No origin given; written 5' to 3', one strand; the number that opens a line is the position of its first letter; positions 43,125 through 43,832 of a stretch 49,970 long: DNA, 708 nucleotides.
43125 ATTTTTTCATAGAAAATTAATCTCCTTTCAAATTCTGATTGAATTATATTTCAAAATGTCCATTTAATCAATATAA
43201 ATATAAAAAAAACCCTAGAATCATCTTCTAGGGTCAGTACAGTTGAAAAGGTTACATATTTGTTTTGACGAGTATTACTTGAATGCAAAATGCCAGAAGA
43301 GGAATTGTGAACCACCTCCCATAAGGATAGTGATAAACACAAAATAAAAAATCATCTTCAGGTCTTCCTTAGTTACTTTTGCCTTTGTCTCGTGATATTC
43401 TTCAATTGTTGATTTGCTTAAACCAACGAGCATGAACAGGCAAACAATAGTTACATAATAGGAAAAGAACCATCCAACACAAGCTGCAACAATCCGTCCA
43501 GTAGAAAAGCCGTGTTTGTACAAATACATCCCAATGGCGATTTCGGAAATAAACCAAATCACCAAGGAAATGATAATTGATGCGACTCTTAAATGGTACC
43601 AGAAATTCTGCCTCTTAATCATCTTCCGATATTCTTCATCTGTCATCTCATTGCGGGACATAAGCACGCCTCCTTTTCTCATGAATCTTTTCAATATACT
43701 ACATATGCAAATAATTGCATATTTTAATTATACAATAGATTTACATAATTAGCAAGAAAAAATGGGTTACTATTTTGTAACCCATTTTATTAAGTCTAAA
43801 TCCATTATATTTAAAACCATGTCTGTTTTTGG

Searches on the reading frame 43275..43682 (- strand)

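Call 40: search_protein_families(library=pfam, proteins=[window:43275-43682:-], max_evalue=0.1)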
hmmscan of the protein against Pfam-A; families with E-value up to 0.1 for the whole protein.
window:43275-43682:- (135 aa): 3 families
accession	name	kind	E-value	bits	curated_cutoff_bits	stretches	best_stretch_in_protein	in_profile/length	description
PF04123.18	DUF373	-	0.0036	17.2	28.3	1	16-128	208-317/335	Domain of unknown function (DUF373)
PF15461.11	BCD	-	0.0096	16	28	1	17-131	75-187/267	Beta-carotene 15,15'-dioxygenase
PF03613.19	EIID-AGA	-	0.033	13.8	25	1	33-106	132-210/265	PTS system mannose/fructose/sorbose family IID component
